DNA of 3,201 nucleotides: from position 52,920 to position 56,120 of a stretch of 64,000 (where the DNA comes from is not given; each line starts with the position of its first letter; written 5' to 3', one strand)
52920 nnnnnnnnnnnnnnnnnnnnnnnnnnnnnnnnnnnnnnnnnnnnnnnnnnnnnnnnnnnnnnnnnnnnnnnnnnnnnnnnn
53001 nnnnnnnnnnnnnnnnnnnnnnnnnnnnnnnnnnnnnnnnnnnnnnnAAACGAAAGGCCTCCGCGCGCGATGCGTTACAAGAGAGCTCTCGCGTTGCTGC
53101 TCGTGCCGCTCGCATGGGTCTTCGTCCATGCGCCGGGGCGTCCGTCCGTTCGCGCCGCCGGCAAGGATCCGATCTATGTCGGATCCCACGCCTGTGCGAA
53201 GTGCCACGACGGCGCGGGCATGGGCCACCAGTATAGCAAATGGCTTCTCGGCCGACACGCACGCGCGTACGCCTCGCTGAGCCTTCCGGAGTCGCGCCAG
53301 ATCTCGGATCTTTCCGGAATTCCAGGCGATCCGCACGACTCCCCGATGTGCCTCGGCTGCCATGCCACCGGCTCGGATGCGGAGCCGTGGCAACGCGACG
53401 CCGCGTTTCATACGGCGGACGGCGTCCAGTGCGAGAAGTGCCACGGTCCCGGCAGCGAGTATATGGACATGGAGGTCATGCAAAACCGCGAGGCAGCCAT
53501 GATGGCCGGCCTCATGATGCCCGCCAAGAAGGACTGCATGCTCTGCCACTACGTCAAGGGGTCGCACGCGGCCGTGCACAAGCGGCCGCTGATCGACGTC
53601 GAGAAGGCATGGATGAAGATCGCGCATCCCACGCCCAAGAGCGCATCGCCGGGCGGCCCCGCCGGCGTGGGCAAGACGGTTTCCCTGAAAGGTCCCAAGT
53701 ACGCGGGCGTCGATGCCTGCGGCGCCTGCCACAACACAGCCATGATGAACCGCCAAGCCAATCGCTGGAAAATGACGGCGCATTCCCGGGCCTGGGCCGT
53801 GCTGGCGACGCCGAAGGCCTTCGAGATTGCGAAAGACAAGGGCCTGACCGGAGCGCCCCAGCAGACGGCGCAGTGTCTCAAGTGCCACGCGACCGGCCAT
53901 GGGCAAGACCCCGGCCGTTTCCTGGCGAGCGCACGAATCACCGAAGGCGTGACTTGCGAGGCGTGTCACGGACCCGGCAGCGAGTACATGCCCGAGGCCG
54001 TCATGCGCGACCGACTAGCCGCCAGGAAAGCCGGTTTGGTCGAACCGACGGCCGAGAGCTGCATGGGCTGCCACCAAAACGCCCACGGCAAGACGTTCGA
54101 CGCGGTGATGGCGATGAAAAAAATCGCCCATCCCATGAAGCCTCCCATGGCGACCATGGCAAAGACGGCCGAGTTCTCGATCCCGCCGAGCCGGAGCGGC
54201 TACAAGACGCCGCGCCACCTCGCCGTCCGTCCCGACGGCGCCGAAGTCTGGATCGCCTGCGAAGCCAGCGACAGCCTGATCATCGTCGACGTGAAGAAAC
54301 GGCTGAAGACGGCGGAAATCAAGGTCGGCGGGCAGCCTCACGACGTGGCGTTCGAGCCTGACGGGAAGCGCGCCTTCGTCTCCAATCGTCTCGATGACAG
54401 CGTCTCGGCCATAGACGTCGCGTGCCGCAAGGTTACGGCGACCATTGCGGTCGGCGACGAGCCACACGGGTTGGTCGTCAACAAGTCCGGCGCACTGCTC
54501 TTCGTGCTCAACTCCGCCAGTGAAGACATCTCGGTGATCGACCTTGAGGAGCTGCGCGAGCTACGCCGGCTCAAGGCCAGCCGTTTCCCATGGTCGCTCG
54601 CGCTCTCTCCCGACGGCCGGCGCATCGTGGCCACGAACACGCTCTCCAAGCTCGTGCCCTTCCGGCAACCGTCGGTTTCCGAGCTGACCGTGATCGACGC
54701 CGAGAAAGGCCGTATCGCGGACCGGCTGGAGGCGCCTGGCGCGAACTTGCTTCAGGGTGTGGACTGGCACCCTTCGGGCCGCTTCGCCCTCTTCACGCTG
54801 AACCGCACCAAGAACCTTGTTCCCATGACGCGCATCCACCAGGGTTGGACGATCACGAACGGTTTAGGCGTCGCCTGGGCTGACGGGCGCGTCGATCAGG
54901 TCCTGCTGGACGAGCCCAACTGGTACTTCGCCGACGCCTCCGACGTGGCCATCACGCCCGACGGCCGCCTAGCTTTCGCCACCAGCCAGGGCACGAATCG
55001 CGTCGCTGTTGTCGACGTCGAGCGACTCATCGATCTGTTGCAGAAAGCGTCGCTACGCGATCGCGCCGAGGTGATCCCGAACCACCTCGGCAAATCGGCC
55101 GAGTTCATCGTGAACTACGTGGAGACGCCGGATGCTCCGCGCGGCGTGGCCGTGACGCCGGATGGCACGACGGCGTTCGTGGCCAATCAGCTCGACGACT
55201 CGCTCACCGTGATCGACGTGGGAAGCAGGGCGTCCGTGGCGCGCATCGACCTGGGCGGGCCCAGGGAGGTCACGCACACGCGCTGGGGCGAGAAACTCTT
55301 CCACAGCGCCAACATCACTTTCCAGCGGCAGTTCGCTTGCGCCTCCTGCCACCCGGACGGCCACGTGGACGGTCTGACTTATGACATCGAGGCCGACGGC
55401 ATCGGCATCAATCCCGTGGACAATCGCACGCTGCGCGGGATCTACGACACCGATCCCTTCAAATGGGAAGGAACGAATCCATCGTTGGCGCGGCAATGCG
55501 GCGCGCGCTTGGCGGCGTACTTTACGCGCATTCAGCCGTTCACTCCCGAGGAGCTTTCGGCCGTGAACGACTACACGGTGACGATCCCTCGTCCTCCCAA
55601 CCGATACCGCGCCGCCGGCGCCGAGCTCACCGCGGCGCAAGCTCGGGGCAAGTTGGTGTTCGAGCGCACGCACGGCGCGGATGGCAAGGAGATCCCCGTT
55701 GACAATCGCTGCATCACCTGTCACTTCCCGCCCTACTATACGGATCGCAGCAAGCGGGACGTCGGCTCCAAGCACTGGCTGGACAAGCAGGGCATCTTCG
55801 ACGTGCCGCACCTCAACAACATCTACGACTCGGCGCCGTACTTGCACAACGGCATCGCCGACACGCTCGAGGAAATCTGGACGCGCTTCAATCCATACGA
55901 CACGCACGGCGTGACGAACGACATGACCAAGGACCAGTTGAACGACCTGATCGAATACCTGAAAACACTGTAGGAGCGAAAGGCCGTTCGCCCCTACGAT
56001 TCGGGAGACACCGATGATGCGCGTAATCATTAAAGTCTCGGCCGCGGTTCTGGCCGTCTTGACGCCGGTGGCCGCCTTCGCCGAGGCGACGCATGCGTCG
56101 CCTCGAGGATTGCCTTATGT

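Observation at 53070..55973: Unusual 10-heme protein: duplicated tetraheme c554-like module + YVTN beta-propeller + C-terminal di-heme cytochrome c peroxidase/MauG-like domain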

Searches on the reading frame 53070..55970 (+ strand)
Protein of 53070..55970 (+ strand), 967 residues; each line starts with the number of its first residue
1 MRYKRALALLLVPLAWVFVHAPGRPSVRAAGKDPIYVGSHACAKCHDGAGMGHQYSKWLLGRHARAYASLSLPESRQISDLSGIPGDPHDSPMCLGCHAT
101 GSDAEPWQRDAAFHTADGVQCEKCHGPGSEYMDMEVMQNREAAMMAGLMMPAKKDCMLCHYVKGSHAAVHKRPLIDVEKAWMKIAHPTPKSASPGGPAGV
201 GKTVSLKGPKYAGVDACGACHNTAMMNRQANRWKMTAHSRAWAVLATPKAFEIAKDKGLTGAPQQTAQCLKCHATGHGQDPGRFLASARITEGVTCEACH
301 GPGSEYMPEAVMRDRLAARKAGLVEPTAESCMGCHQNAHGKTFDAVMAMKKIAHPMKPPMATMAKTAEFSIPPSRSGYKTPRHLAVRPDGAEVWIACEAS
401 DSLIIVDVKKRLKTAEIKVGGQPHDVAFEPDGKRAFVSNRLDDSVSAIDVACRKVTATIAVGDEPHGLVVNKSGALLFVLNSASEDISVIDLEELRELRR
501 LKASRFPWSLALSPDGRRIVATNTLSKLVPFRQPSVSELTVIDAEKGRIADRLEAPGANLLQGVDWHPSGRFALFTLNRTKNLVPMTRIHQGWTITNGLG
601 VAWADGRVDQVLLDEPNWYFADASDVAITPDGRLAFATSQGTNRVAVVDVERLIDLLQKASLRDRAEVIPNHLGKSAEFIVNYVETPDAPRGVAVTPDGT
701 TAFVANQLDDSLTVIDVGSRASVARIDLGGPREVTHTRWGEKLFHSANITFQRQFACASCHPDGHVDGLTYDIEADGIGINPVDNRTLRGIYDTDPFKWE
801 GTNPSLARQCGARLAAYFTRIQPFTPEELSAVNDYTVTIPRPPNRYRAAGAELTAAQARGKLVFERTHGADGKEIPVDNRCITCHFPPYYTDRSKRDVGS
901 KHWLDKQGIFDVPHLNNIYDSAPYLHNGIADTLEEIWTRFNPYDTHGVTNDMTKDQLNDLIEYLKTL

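Call 3: search_protein_families(library=pfam, proteins=[window:53070-55970:+], max_evalue=1)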
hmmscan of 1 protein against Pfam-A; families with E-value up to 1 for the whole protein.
window:53070-55970:+ (967 aa): 19 families
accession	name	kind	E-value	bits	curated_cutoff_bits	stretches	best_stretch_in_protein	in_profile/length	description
PF13435.11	Cytochrome_C554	-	6.9e-34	117.1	20.8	2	216-301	1-84/84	Cytochrome c554 and c-prime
PF10282.15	Lactonase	-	1.9e-16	60.7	21.7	2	380-494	192-323/344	Lactonase, 7-bladed beta-propeller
PF21783.3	YNCE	-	9.6e-16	58.4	27.1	3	475-539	40-104/339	YNCE-like beta-propeller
PF25174.1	Beta-prop_THOC3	-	1.3e-13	51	305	1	383-520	51-187/272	THOC3 beta-propeller domain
PF22113.1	Mtrc-MtrF_II-IV_dom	-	7.2e-13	48.9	30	2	207-344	21-136/176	Outer membrane cytochrome MtrC/MtrF-like, domains II/IV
PF14522.11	Cytochrome_C7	-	3.3e-09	36.9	24.8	4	265-336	12-67/67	Cytochrome c7 and related cytochrome c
PF02239.22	Cytochrom_D1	-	4.3e-05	22.7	25.5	1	399-612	13-224/368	Cytochrome D1 heme domain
PF14537.11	Cytochrom_c3_2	-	7.5e-05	23.6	25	1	113-172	1-45/79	Cytochrome c3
PF21419.2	RoxA-like_Cyt-c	-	0.00051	20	26.7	1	913-936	5-28/39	RoxA-like, cytochrome c-like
PF00034.26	Cytochrom_C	-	0.00065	21.4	21.3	1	870-967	2-89/90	Cytochrome c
PF01436.27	NHL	-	0.00069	20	20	0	464-476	3-15/28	NHL repeat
PF09699.15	Paired_CXXCH_1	-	0.00072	19.6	20.6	1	291-338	5-39/41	Doubled CXXCH motif (Paired_CXXCH_1)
PF03150.19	CCP_MauG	-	0.0019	19.3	25.6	1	738-811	5-79/149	Di-haem cytochrome c peroxidase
PF24684.1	Vgb_lyase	-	0.0038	16.5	50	1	379-518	13-152/290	Virginiamycin B lyase family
PF07676.18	PD40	-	0.014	15.8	20.9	0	511-520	15-24/38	WD40-like Beta Propeller Repeat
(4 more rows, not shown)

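Call 4: search_protein_families(library=ncbifam, proteins=[window:53070-55970:+], max_evalue=1)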
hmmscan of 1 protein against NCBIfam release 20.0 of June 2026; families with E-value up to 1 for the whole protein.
window:53070-55970:+ (967 aa): 27 families (the best 25 are shown)
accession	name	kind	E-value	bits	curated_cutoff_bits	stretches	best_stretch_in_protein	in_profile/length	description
NF052342.1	hydrazine_BC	exception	2.2e-62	211.2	1250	3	375-724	35-382/690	hydrazine synthase subunit beta-gamma fusion subunit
NF052340.1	hydrazine_beta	equivalog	8.6e-47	160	560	1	375-717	29-369/372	hydrazine synthase subunit beta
TIGR02276.1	beta_rpt_yvtn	repeat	8.7e-38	128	27.85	4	430-471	1-42/42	beta-propeller repeat protein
NF041198.1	UshA_like_PCGU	equivalog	6.9e-32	110.7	275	2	207-344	401-517/519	UshA-like (seleno)protein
TIGR03866.1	PQQ_ABC_repeats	subfamily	4.9e-30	104.7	287.3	3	434-528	12-106/310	PQQ-dependent catabolism-associated beta-propeller protein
NF052341.1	hydrazine_gamma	equivalog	4.9e-22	78.3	625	2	904-967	275-339/339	hydrazine synthase subunit gamma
NF052460.1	L-NosZ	equivalog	2.8e-17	62.4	700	2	381-520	89-231/480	clade III lactonase-type nitrous-oxide reductase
NF043010.1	Cyt554_Nsmonas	equivalog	1.3e-15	57.4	400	2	210-308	27-123/238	cytochrome c-550 CycA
NF052280.1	7_blade_YncE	equivalog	1e-11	44.3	400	2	388-479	225-315/338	7-bladed beta-propeller protein YncE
TIGR03907.1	QH_beta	equivalog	1.5e-09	37.4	223.2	2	443-524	11-100/338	quinohemoprotein amine dehydrogenase subunit beta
NF041028.1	decahem_GSU2203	exception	1.6e-08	34.1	325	2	205-343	27-163/317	GSU2203 family decaheme c-type cytochrome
TIGR03508.1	decahem_SO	subfamily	2.4e-06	27.2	192.2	3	291-343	32-85/258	DmsE family decaheme c-type cytochrome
TIGR04244.1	nitrous_NosZ_RR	equivalog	3.1e-06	26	625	1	638-718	264-345/627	TAT-dependent nitrous-oxide reductase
TIGR04039.1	MXAN_0977_Heme2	hypoth_equivalog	3.6e-06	26.3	362.85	2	905-940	240-275/336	MbnH family di-heme enzyme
NF038117.1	choice_anch_I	subfamily_domain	4e-06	26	300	1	405-440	79-114/458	choice-of-anchor I family protein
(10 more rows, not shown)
